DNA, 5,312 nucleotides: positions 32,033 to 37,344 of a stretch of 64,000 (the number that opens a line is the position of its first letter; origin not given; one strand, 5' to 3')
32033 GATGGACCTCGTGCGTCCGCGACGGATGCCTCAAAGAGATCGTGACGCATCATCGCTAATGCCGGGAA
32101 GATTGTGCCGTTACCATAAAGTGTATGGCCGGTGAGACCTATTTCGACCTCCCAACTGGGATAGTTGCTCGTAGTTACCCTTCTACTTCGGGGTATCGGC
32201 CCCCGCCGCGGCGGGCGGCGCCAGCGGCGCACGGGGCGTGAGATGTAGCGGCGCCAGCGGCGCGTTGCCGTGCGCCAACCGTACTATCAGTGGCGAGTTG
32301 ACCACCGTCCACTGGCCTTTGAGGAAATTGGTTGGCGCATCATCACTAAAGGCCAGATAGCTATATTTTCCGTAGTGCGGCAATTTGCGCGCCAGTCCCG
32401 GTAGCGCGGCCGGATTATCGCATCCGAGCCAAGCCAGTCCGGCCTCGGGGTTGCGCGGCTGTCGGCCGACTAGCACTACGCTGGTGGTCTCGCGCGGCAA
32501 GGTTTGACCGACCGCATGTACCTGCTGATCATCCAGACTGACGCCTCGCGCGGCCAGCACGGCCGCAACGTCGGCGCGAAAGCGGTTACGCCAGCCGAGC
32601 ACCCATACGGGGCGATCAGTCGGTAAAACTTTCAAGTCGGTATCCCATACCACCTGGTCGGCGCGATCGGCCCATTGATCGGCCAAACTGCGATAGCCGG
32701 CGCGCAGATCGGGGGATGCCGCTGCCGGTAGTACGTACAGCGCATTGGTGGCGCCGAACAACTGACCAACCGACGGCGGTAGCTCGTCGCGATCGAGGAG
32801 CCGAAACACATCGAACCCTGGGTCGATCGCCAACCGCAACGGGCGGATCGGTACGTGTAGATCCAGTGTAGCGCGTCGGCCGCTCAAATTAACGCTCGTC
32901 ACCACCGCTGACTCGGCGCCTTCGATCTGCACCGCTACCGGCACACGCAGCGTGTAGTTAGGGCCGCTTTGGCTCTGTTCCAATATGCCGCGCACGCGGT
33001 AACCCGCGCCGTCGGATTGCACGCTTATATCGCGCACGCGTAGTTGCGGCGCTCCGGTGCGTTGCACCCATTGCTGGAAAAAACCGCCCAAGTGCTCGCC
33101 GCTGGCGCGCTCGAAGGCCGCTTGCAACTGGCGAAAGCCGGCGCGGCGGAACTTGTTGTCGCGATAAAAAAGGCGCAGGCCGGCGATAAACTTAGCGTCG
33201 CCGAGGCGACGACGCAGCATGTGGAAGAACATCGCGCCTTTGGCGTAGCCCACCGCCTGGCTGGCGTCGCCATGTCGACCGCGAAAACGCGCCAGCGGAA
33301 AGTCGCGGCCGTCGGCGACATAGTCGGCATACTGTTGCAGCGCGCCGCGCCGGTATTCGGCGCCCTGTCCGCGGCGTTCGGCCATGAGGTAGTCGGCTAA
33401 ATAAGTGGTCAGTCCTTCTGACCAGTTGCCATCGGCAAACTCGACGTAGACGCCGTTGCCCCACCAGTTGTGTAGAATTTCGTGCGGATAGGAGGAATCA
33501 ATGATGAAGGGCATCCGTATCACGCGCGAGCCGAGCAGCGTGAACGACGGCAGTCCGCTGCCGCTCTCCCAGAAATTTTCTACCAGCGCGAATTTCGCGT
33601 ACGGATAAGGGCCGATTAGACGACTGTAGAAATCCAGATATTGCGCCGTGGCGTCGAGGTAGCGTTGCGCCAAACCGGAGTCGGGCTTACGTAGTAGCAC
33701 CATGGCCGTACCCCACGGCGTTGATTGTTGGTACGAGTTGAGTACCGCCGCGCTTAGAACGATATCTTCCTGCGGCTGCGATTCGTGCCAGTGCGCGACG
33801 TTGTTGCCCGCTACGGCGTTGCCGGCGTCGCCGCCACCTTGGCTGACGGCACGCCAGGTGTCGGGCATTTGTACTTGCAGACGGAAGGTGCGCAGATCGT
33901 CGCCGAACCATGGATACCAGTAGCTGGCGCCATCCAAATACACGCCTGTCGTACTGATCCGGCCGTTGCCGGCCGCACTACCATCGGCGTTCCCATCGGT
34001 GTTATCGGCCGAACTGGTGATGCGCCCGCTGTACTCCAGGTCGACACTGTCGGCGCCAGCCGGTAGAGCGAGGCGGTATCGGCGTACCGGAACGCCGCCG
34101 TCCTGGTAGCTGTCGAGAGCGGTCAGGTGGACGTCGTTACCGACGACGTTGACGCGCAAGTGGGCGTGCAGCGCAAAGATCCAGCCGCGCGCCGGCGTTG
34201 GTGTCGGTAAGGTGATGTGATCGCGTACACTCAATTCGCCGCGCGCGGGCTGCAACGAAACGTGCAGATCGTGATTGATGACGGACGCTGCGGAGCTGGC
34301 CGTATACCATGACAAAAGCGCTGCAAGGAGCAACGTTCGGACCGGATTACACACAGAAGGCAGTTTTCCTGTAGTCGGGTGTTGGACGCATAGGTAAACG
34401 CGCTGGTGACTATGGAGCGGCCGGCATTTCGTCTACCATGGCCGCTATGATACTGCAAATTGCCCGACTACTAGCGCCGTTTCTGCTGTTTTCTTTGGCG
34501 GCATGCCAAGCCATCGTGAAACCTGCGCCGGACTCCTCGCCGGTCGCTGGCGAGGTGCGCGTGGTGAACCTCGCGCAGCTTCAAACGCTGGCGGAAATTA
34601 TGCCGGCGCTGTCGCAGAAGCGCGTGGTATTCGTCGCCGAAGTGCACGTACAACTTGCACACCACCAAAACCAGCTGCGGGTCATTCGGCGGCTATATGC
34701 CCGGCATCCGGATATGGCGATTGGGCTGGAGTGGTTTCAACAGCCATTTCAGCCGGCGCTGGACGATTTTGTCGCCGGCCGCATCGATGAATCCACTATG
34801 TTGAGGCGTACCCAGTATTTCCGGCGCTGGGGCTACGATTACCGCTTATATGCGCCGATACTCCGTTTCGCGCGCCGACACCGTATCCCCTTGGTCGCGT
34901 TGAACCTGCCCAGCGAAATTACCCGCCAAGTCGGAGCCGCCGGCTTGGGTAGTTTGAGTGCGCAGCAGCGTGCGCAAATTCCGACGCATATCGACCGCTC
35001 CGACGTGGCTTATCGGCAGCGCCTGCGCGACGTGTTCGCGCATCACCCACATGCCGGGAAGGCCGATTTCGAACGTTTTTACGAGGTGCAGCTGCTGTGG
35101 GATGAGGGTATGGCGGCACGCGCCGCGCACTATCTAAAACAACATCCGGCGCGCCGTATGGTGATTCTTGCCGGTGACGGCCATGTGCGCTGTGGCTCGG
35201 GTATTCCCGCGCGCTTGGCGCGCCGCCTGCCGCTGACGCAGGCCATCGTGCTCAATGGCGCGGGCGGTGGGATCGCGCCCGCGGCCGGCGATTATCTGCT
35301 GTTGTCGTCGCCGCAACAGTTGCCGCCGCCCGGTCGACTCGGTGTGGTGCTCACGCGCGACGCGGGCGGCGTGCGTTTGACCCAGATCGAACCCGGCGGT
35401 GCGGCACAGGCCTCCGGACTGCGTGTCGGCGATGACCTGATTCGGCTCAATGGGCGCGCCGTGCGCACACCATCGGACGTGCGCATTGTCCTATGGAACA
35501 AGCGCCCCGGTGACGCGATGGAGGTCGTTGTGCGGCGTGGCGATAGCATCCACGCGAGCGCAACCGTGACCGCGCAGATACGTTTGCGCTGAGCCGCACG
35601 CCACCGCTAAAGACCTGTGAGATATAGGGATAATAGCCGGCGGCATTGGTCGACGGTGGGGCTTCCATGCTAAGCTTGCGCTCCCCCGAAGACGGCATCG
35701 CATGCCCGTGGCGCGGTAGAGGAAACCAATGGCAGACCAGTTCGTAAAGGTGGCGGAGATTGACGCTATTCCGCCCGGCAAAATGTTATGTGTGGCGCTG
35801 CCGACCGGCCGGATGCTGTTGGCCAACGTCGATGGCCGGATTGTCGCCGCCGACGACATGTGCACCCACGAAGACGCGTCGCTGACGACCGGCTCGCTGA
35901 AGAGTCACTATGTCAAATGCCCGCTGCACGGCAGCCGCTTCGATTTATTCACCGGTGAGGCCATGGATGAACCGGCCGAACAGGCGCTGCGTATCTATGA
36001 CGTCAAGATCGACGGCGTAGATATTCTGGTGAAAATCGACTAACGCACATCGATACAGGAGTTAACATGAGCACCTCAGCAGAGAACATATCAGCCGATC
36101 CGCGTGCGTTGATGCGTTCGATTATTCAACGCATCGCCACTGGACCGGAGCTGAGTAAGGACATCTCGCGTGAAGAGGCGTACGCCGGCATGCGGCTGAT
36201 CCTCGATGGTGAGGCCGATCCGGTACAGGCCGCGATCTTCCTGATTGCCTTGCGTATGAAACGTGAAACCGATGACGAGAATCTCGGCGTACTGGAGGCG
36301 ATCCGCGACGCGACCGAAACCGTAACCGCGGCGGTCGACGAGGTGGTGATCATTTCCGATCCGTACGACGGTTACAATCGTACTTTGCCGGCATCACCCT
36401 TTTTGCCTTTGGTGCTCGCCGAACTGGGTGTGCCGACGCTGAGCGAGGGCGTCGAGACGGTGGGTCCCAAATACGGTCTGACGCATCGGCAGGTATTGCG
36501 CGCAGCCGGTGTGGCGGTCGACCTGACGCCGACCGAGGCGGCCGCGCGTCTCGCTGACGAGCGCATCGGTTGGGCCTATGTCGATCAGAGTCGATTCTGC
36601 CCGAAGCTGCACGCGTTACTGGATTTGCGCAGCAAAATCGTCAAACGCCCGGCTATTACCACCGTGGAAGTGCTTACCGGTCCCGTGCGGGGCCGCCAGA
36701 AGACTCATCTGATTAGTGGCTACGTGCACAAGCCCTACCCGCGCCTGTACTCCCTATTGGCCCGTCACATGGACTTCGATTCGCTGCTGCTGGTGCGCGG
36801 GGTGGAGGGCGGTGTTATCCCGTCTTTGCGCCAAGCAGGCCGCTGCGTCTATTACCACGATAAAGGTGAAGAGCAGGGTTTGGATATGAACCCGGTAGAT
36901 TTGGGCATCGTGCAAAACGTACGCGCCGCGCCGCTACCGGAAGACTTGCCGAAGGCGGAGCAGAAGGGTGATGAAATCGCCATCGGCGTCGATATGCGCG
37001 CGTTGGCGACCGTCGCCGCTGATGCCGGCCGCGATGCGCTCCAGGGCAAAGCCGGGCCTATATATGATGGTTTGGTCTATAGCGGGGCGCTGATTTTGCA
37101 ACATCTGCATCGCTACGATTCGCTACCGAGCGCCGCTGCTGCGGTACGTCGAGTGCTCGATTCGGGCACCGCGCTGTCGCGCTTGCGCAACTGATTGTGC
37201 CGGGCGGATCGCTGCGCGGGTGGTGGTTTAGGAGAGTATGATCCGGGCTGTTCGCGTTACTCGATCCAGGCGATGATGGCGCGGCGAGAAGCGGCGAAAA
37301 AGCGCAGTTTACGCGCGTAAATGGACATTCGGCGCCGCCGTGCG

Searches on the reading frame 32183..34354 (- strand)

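Call 40: search_protein_families(library=pfam, proteins=[window:32183-34354:-], max_evalue=0.0001)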
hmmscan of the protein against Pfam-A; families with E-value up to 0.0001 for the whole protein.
window:32183-34354:- (723 aa): 1 family
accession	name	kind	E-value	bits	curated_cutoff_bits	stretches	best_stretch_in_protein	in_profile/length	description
PF01433.26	Peptidase_M1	-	3e-12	47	27.7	1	291-429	73-218/218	Peptidase family M1 domain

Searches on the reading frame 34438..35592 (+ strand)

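Call 28: search_protein_families(library=ncbifam, proteins=[window:34438-35592:+], max_evalue=1e-8)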
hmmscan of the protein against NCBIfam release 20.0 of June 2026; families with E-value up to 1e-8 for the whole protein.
window:34438-35592:+ (384 aa): 1 family
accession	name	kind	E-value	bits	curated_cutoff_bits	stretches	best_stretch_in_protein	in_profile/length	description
NF041199.1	trx7_PDZ_seleno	equivalog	3.9e-09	35.9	300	1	295-372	189-266/390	Trx7/PDZ domain-containing (seleno)protein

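Call 57: search_protein_families(library=pfam, proteins=[window:34438-35592:+], max_evalue=0.0001)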
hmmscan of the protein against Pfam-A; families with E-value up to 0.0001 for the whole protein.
window:34438-35592:+ (384 aa): 4 families
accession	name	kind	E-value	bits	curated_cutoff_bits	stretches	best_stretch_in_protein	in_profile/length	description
PF04187.18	Cofac_haem_bdg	-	3e-67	227.2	27.7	1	55-260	2-213/213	Haem-binding uptake, Tiki superfamily, ChaN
PF13180.12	PDZ_2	-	7.8e-11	42.5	27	1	299-370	1-72/80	PDZ domain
PF00595.29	PDZ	-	1e-09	39.1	23.2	1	297-365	8-80/81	PDZ domain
PF17820.7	PDZ_6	-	1.2e-05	25.4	27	1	315-367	3-54/54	PDZ domain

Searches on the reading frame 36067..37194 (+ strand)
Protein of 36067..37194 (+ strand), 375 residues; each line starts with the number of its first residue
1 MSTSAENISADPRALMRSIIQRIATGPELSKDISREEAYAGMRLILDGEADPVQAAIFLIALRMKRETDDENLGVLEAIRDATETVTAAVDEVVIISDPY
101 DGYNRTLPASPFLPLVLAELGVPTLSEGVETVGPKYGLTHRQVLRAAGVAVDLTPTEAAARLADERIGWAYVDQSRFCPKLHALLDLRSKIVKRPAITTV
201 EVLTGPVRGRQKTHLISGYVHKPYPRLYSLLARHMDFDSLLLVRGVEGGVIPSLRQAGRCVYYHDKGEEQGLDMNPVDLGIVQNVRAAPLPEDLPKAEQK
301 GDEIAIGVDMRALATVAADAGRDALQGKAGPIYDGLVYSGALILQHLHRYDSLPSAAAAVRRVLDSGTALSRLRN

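Call 28: search_protein_families(library=ncbifam, proteins=[window:36067-37194:+], max_evalue=1e-8)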
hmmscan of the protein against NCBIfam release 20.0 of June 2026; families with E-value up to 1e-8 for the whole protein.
window:36067-37194:+ (375 aa): 5 families
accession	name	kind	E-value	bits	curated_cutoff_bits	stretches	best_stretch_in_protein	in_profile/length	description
NF005635.0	PRK07394.1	equivalog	2.6e-51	174.9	287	1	16-374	5-338/348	hypothetical protein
NF006005.0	PRK08136.1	equivalog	2.3e-30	106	185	1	17-270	4-252/314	DNA-binding protein YbiB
NF006564.0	PRK09071.1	equivalog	3.5e-25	88.7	257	1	11-267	8-255/335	glycosyl transferase family protein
NF011201.0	PRK14607.1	equivalog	1.4e-17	63.6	670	1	30-284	205-451/534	bifunctional anthranilate synthase component II/anthranilate phosphoribosyltransferase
TIGR01245.1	trpD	equivalog_domain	2.2e-17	63.4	199.05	1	31-281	8-251/330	anthranilate phosphoribosyltransferase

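Call 57: search_protein_families(library=pfam, proteins=[window:36067-37194:+], max_evalue=0.0001)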
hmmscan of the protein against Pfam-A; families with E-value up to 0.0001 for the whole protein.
window:36067-37194:+ (375 aa): 2 families
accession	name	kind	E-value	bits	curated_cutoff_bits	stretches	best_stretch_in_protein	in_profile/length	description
PF02885.22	Glycos_trans_3N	-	2.7e-16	59.5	26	1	18-82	2-62/63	Glycosyl transferase family, helical bundle domain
PF00591.27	Glycos_transf_3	-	5e-06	26.8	27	0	110-370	21-253/253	Glycosyl transferase family, a/b domain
